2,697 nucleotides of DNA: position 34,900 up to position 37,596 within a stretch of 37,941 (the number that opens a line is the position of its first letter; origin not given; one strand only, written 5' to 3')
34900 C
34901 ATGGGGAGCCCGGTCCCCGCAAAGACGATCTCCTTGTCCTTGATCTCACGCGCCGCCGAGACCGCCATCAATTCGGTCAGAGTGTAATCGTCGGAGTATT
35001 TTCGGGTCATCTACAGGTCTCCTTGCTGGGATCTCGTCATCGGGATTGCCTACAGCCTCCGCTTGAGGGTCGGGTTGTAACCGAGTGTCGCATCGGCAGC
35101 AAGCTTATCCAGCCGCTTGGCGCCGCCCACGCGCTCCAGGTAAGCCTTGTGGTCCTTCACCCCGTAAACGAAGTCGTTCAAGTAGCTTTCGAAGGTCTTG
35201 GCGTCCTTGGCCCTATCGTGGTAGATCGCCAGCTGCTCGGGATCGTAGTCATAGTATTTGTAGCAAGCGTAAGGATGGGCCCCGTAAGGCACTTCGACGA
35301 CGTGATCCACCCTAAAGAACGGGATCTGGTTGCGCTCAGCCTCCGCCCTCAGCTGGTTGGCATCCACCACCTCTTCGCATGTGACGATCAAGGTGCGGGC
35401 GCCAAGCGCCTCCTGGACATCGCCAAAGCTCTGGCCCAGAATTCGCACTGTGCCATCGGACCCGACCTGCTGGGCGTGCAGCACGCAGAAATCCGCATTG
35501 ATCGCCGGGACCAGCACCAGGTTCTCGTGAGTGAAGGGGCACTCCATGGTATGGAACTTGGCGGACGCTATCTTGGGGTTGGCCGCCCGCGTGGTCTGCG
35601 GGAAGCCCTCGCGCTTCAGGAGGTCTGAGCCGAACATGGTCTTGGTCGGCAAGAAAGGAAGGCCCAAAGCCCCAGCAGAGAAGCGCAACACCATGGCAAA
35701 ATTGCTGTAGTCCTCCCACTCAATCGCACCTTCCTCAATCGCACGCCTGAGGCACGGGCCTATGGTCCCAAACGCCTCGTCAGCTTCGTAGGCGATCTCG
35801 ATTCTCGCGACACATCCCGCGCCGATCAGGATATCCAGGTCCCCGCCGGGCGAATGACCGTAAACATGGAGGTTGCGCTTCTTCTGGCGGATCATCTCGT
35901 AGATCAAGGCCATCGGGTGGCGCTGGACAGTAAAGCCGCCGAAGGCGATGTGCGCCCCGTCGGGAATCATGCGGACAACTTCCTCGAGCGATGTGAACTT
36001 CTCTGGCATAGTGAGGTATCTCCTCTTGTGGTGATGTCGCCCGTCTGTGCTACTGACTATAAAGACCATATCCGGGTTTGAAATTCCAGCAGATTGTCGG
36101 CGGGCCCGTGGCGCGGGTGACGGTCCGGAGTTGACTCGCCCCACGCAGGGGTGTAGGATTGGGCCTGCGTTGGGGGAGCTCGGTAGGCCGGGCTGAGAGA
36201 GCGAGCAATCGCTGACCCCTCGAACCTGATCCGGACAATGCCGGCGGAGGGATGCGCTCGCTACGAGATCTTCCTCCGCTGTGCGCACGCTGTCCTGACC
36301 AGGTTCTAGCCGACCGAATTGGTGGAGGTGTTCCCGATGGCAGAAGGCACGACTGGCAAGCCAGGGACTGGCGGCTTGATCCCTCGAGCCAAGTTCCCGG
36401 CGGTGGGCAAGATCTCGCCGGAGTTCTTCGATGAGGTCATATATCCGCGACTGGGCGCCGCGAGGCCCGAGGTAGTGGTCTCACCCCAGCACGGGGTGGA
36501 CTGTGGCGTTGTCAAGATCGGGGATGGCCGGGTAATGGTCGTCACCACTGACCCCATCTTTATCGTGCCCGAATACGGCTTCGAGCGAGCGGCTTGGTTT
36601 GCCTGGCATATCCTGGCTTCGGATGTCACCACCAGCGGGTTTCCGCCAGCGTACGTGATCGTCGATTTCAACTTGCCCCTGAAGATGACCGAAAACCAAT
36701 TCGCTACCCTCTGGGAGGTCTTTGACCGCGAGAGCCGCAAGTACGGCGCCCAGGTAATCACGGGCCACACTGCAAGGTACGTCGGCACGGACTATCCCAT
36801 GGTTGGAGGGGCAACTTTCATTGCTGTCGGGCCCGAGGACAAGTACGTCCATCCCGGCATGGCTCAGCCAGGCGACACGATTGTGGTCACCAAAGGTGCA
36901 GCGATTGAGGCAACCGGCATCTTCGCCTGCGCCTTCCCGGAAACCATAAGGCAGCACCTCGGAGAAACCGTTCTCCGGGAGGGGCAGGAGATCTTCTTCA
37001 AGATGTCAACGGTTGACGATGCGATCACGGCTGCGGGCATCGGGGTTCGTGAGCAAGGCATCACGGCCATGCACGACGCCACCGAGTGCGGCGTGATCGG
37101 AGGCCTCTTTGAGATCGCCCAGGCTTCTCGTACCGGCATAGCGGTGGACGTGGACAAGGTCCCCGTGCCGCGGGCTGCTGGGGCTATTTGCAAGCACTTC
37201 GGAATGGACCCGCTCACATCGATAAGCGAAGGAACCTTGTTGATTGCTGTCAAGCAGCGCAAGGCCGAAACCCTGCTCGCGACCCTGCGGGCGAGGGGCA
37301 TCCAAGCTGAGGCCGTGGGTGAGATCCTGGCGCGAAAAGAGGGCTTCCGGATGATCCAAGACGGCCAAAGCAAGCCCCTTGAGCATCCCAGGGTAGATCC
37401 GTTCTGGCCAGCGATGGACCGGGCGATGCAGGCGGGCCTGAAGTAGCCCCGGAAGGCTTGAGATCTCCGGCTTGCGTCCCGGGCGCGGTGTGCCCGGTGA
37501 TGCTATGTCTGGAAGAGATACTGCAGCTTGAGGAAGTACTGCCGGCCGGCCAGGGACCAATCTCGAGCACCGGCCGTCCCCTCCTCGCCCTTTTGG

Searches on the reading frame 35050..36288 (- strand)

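Call 52: search_protein_families(library=pfam, proteins=[window:35050-36288:-], max_evalue=0.0001)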
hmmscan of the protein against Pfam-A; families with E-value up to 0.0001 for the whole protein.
window:35050-36288:- (412 aa): 1 family
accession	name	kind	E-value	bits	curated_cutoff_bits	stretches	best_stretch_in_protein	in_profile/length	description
PF01144.29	CoA_trans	-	3.9e-25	89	23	1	99-332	2-216/217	Coenzyme A transferase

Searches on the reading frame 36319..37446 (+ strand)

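Call 52: search_protein_families(library=pfam, proteins=[window:36319-37446:+], max_evalue=0.0001)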
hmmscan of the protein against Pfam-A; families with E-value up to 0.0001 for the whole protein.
window:36319-37446:+ (375 aa): 2 families
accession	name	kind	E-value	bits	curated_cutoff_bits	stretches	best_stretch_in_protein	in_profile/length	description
PF02769.27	AIRS_C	-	1.5e-22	80.9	23.1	1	183-343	1-152/156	AIR synthase related protein, C-terminal domain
PF00586.29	AIRS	-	7.3e-10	39.7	24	1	60-165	2-107/112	AIR synthase related protein, N-terminal domain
